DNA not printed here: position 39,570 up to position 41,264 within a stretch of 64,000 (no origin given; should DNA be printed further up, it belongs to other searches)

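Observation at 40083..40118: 12-bp tandem repeat in hofB encoding LPDV x3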

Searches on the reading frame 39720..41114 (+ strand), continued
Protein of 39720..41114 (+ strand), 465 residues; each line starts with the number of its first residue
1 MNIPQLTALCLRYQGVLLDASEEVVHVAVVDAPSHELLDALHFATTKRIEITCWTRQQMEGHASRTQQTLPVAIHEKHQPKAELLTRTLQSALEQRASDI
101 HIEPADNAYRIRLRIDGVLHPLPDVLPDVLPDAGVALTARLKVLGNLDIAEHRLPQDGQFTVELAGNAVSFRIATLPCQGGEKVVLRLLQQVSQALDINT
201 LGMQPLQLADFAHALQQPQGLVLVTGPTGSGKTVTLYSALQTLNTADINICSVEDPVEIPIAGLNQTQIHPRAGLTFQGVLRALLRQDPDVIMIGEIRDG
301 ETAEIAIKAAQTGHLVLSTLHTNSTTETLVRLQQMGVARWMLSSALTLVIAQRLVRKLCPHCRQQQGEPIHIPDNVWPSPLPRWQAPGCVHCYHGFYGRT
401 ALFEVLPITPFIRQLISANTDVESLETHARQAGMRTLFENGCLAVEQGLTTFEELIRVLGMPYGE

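Call 22: find_homologous_proteins(query=window:39720-41114:+, max_evalue=1e-40)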
Query window:39720-41114:+ (465 aa): 7999 proteins with E <= 1e-40 among 8000 candidates; the best 120 are listed.
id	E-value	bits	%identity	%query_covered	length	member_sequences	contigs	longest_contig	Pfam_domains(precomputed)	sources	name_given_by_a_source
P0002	4.0e-293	990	96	100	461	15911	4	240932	PF05157.21,PF00437.27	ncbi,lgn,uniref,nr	ncbi:type II secretion system protein GspE [Escherichia coli]|uniref:type II secretion system protei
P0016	3.5e-284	960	95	98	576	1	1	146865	PF07963.18,PF00437.27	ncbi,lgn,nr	ncbi:type II secretion system protein GspE [Escherichia coli]|nr:type II secretion system protein Gs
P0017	1.3e-283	959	93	100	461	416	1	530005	PF05157.21,PF00437.27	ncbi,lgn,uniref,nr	ncbi:type II secretion system protein GspE [Escherichia sp. E13S3]|uniref:type II secretion system p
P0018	4.2e-283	957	95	98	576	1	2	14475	PF07963.18,PF00437.27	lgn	-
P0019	3.3e-281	951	95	100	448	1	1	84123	PF05157.21,PF00437.27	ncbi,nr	ncbi:MAG: type II secretion system protein GspE [Escherichia coli]|nr:MAG: type II secretion system 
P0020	1.9e-280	948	92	100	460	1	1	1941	PF00437.27,PF13191.13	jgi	-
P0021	1.4e-273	925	97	92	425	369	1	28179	PF00437.27,PF13191.13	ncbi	ncbi:type II secretion system protein GspE, partial [Escherichia coli]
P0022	2.9e-272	921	92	100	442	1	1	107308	PF05157.21,PF00437.27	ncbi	-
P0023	1.1e-270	916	91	100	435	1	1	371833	PF05157.21,PF00437.27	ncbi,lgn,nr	ncbi:TPA: Flp pilus assembly complex ATPase component TadA [Escherichia coli O22:H16]|nr:Flp pilus a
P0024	1.4e-269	912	91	100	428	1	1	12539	PF05157.21,PF00437.27,PF13191.13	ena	-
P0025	1.4e-269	912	91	100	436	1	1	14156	PF05157.21,PF00437.27,PF13191.13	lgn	-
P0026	3.4e-269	911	91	100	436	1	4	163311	PF05157.21,PF00437.27,PF13191.13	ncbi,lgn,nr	ncbi:TPA: GspE/PulE family protein [Escherichia coli]|nr:GspE/PulE family protein [Escherichia coli]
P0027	5.6e-269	910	89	100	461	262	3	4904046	PF00437.27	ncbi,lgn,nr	ncbi:type II secretion system protein GspE [Escherichia albertii]|nr:type II secretion system protei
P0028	6.3e-262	887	88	100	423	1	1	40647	PF05157.21,PF00437.27,PF25199.2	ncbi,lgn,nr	ncbi:Flp pilus assembly complex ATPase component [Escherichia coli]|nr:Flp pilus assembly complex AT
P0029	2.8e-259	878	91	95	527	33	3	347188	PF07963.18,PF00437.27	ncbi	-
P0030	2.7e-255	865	86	100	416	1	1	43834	PF05157.21,PF00437.27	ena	-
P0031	2.9e-239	812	80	100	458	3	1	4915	PF00437.27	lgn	-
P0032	9.5e-238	807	78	100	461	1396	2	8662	PF05157.21,PF00437.27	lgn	-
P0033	9.9e-238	807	78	100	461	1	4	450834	PF05157.21,PF00437.27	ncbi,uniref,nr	ncbi:type II secretion system protein GspE [Citrobacter amalonaticus]|uniref:Type II secretion syste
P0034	5.3e-237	805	78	100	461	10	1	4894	PF05157.21,PF00437.27,PF13191.13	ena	-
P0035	6.6e-236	801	77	100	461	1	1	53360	PF05157.21,PF00437.27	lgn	-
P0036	1.1e-234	797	77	100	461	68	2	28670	PF05157.21,PF00437.27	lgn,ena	-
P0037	2.0e-234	796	76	100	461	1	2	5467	PF05157.21,PF00437.27,PF13191.13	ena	-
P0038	2.4e-234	796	77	100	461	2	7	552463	PF05157.21,PF00437.27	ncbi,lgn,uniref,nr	ncbi:type II secretion system protein GspE [Citrobacter braakii]|uniref:type II secretion system pro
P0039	7.8e-234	794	75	100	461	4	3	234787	PF05157.21,PF00437.27,PF13191.13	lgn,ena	-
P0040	1.1e-233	794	77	100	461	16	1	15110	PF05157.21,PF00437.27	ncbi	ncbi:MAG: type II secretion system protein GspE [Citrobacter sp.]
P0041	7.1e-233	791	76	100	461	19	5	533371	PF05157.21,PF00437.27,PF13191.13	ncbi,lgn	ncbi:TPA: type II secretion system protein GspE [Citrobacter braakii]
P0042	7.7e-233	791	76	100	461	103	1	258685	PF05157.21,PF00437.27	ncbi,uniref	ncbi:type II secretion system protein GspE [Citrobacter youngae]|uniref:type II secretion system pro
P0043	3.5e-232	789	77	100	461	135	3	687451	PF05157.21,PF00437.27,PF12775.14,PF13191.13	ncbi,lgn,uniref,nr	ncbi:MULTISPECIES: type II secretion system protein GspE [Citrobacter]|uniref:type II secretion syst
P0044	3.9e-232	789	76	100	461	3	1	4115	PF00437.27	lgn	-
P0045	4.4e-232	789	76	100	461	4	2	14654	PF05157.21,PF00437.27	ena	-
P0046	5.9e-232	788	78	100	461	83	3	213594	PF00437.27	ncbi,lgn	ncbi:type II secretion system protein GspE [Escherichia fergusonii]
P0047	2.0e-231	787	76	100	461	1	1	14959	PF00437.27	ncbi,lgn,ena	-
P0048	4.3e-231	785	96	52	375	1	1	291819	PF05157.21,PF00437.27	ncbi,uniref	ncbi:ATPase, T2SS/T4P/T4SS family [Escherichia sp. WS568]|uniref:ATPase, T2SS/T4P/T4SS family n=1 Ta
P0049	5.2e-231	785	76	100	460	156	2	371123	PF05157.21,PF00437.27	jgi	jgi:protein transport protein HofB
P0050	5.9e-231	785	75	100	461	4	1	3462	PF00437.27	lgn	-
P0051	8.0e-231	785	76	100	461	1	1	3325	PF00437.27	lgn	-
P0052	3.9e-230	782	76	100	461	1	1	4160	PF00437.27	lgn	-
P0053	9.6e-230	781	76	100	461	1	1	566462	PF00437.27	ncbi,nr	ncbi:type II secretion system protein GspE [Salmonella enterica subsp. enterica serovar Saintpaul]|n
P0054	1.7e-229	780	76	100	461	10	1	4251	PF00437.27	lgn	-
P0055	3.9e-229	779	75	100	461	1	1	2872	PF00437.27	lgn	-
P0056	8.2e-229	778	75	100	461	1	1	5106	PF00437.27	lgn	-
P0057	1.1e-228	778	75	100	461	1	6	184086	PF00437.27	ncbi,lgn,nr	ncbi:type II secretion system protein GspE [Citrobacter freundii]|nr:type II secretion system protei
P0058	3.1e-228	776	75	100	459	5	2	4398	PF05157.21,PF00437.27,PF13191.13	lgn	-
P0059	1.6e-227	774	97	80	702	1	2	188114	PF05157.21,PF00437.27,PF00482.29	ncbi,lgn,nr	ncbi:TPA: type II secretion system protein GspE [Escherichia coli]|nr:type II secretion system prote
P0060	5.0e-227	772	75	100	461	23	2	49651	PF05157.21,PF00437.27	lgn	-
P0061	1.2e-223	761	75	100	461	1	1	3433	PF05157.21,PF00437.27,PF13604.13,PF13191.13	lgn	-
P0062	1.4e-223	761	76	99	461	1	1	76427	PF05157.21,PF00437.27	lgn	-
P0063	1.7e-223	760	95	79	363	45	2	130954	PF00437.27,PF13191.13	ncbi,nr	ncbi:type II secretion system protein GspE [Escherichia coli]|nr:hypothetical protein AWF75_01125 [E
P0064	1.9e-223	760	92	82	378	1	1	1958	PF05157.21,PF00437.27,PF13191.13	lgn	-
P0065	3.9e-223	759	74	99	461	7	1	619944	PF00437.27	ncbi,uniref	ncbi:type II secretion system protein GspE [Citrobacter amalonaticus]|uniref:type II secretion syste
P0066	5.6e-223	759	75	99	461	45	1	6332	PF05157.21,PF00437.27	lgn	-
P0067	2.3e-222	757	73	100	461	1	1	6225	PF05157.21,PF00437.27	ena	-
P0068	3.1e-222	756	76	98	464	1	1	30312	PF05157.21,PF00437.27,PF13191.13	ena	-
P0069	5.0e-221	752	74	99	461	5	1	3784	PF05157.21,PF00437.27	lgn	-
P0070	8.9e-221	751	73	99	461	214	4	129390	PF05157.21,PF00437.27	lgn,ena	-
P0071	2.6e-218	743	72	100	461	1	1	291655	PF05157.21,PF00437.27,PF12775.14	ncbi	ncbi:TPA: type II secretion system protein GspE [Citrobacter freundii]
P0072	2.1e-215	734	70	100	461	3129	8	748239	PF05157.21,PF00437.27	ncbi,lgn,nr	ncbi:type II secretion system protein GspE [Salmonella enterica subsp. enterica]|nr:type II secretio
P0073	3.4e-215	733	97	76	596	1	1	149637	PF05157.21,PF00437.27,PF00482.29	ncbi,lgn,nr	ncbi:type II secretion system protein GspE [Escherichia coli]|nr:type II secretion system protein Ho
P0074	6.3e-214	729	96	76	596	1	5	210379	PF05157.21,PF00437.27,PF00482.29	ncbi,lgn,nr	ncbi:type II secretion system protein GspE [Escherichia coli]|nr:hypothetical protein A8C71_01390 [E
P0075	4.8e-213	726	70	99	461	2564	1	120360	PF05157.21,PF00437.27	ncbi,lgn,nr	ncbi:type II secretion system protein GspE [Salmonella enterica]|nr:type II secretion system protein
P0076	3.4e-212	723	71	100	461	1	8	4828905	PF05157.21,PF00437.27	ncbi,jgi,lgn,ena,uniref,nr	ncbi:type II secretion system protein GspE [Intestinirhabdus alba]|jgi:protein transport protein Hof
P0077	8.7e-204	695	68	100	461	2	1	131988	PF05157.21,PF00437.27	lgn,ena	-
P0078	2.7e-203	694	77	87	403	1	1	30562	PF00437.27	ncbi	-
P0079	8.3e-203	692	96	72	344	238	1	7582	PF05157.21,PF00437.27,PF13191.13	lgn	-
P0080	1.3e-201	688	68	100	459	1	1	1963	PF00437.27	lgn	-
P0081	4.8e-201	686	69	100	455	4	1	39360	PF05157.21,PF00437.27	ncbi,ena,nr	ncbi:MAG TPA: type II secretion system protein GspE [Enterobacteriaceae bacterium]|nr:type II secret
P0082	3.5e-200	684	68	100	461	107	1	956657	PF00437.27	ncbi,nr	ncbi:Type II secretion system protein E [Phytobacter ursingii]|nr:Type II secretion system protein E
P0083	3.9e-200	683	67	100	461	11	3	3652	PF00437.27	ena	-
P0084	1.7e-199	681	67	100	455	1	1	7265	PF00437.27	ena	-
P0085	4.0e-199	680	67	100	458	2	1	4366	PF00437.27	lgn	-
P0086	9.1e-199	679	66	100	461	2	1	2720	PF00437.27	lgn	-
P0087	4.5e-198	677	67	100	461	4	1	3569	PF00437.27,PF13191.13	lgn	-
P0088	6.4e-198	676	68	100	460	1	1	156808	PF00437.27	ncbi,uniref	ncbi:type II secretion system protein GspE [Enterobacter quasiroggenkampii]|uniref:type II secretion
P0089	6.6e-198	676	66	100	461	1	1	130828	PF00437.27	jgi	jgi:protein transport protein HofB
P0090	7.0e-198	676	66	100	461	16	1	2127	PF00437.27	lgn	-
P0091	7.2e-198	676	67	100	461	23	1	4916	PF05157.21,PF00437.27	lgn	-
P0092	7.3e-198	676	67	100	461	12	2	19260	PF00437.27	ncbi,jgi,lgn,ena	-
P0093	7.9e-198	676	66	100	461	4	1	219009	PF00437.27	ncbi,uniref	ncbi:type II secretion system protein GspE [Vagococcus sp. WN89Y]|uniref:type II secretion system pr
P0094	9.4e-198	676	67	100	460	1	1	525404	PF00437.27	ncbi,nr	ncbi:type II secretion system protein GspE [Enterobacter cloacae]|nr:type II secretion system protei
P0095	1.0e-197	675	67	100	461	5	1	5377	PF00437.27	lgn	-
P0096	1.0e-197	675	68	100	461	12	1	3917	PF00437.27,PF13191.13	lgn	-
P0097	1.2e-197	675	66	100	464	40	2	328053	PF00437.27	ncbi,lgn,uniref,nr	ncbi:type II secretion system protein GspE [Kosakonia quasisacchari]|uniref:Type II secretion system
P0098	1.3e-197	675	67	100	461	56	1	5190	PF00437.27,PF13191.13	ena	-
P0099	1.4e-197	675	67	100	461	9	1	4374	PF13173.13,PF00437.27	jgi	-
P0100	1.6e-197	675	67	100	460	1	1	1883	PF00437.27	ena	-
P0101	1.8e-197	675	67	100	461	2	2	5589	PF00437.27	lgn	-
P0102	1.9e-197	675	67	100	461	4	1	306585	PF00437.27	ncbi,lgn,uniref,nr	ncbi:type II secretion system protein GspE [Lelliottia sp. CFBP8978]|uniref:type II secretion system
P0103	2.0e-197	674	67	100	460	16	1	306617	PF00437.27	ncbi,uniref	ncbi:type II secretion system protein GspE [Enterobacter sp. HK-058-C-ECC]|uniref:type II secretion 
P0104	2.0e-197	674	67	100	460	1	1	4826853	PF00437.27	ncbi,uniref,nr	ncbi:type II secretion system protein GspE [Enterobacter sp. SGAir0187]|uniref:type II secretion sys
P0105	2.7e-197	674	67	100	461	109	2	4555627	PF00437.27,PF13191.13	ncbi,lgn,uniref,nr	ncbi:type II secretion system protein GspE [Lelliottia amnigena]|uniref:type II secretion system pro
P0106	3.4e-197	674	67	100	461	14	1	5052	PF00437.27,PF13191.13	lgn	-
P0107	3.5e-197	674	67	100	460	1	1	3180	PF00437.27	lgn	-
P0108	4.7e-197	673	67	100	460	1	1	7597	PF00437.27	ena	-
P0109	4.7e-197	673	66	100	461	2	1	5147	PF00437.27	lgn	-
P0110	5.6e-197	673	66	100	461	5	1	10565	PF00437.27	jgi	-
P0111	6.1e-197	673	66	100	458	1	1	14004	PF00437.27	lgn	-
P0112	6.9e-197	673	67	100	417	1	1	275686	PF05157.21,PF00437.27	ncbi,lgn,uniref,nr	ncbi:ATPase, T2SS/T4P/T4SS family [Citrobacter europaeus]|uniref:Type IV fimbrial assembly, ATPase P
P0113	7.9e-197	673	67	100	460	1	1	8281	PF00437.27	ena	-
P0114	9.2e-197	672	67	99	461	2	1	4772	PF00437.27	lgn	-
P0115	1.0e-196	672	67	100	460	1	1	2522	PF00437.27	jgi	-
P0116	1.2e-196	672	67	100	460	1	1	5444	PF00437.27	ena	-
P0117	1.2e-196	672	67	100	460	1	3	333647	PF00437.27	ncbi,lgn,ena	ncbi:TPA: type II secretion system protein GspE [Enterobacter roggenkampii]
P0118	1.2e-196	672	67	100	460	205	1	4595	PF00437.27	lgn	-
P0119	1.2e-196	672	67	100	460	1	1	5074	PF00437.27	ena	-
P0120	1.2e-196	672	67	100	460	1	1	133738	PF00437.27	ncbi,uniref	ncbi:type II secretion system protein GspE [Enterobacter quasiroggenkampii]|uniref:type II secretion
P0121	1.3e-196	672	67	100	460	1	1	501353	PF00437.27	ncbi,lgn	ncbi:type II secretion system protein GspE [Enterobacter roggenkampii]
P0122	1.3e-196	672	67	100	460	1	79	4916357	PF00437.27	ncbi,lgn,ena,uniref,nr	ncbi:type II secretion system protein GspE [Enterobacter roggenkampii]|uniref:Type II secretion syst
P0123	1.4e-196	672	67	100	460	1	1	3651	PF00437.27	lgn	-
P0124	1.5e-196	672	67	100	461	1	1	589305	PF00437.27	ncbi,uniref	ncbi:type II secretion system protein GspE [Pseudocitrobacter cyperus]|uniref:Type II secretion syst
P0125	1.8e-196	671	66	100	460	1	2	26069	PF00437.27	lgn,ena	-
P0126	1.8e-196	671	66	100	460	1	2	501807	PF00437.27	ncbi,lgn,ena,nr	ncbi:TPA: type II secretion system protein GspE [Enterobacter roggenkampii]|nr:type II secretion sys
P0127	1.8e-196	671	66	100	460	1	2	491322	PF00437.27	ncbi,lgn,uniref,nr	ncbi:type II secretion system protein GspE [Enterobacter roggenkampii]|uniref:type II secretion syst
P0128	1.9e-196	671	67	100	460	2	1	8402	PF00437.27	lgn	-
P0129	1.9e-196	671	67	100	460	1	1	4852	PF00437.27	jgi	-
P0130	1.9e-196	671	67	100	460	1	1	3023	PF00437.27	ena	-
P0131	2.0e-196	671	66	100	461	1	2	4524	PF00437.27,PF13191.13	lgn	-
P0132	2.1e-196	671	67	100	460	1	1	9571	PF00437.27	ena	-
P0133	2.2e-196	671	67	100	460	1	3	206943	PF00437.27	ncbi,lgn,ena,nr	ncbi:TPA: type II secretion system protein GspE [Enterobacter roggenkampii]|nr:type II secretion sys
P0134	2.2e-196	671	66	100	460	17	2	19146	PF00437.27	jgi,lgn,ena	-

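Call 26: search_protein_families(library=pfam, proteins=[window:39720-41114:+])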
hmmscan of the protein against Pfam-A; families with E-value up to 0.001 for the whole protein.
window:39720-41114:+ (465 aa): 5 families
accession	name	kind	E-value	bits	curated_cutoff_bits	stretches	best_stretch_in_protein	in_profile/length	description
PF00437.27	T2SSE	-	5.7e-145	483.1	24.9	1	76-457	3-370/370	Type II/IV secretion system protein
PF05157.20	MshEN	-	1.2e-05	25.7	23.1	1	8-69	24-86/90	MshEN domain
PF13191.12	AAA_16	-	2.7e-05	25.2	32.6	1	208-288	12-86/167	AAA ATPase domain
PF13401.12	AAA_22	-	0.00046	20.9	27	0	218-252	4-38/130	AAA domain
PF12775.13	AAA_7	-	0.00079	19.4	25.8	0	215-251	29-65/181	P-loop containing dynein motor region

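Call 31: predict_structure(alignment_id=A3)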
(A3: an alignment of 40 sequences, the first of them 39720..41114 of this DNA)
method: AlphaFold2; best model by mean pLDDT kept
length: 465 residues; sequences in the alignment: 40
mean_pLDDT: 70.3   pTM: 0.53
mean pLDDT of the five models: 70.3, 58.0, 57.4, 51.4, 49.6
residues with pLDDT >= 90: 29; 70-90: 262; 50-70: 95; < 50: 79
segments of 3 or more residues with pLDDT < 50: 67-78, 147-157, 191-196, 228-275
pLDDT, mean of each block of 10 residues (from residue 1): 78 85 87 84 84 81 49 37 73 71 78 66 62 73 53 41 66 62 67 44 74 74 62 39 42 39 32 50 58 67 78 74 83 85 87 82 91 87 90 76 86 87 85 86 91 89 68
secondary structure, 60 per line:
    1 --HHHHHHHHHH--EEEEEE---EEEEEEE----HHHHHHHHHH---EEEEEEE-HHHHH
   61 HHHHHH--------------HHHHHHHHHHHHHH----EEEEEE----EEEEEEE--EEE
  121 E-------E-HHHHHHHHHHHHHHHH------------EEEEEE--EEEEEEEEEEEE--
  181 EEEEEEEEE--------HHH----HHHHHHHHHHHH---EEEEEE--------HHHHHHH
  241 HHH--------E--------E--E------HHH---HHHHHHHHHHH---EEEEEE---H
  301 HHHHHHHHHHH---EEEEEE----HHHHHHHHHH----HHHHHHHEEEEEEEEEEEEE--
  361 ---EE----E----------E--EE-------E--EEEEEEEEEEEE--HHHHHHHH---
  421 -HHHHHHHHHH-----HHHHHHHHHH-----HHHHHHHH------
elements in order: H3-12 E15-20 E24-30 H35-44 E48-54 H56-66 H81-94 E99-104 E109-115 E118-121 H131-146 E159-164 E167-178 E181-189 H205-216 E220-225 H234-243 H277-287 E291-296 H300-311 E315-320 H325-334 H339-345 E346-358 E396-407 H410-417 H422-431 H437-446 H452-459
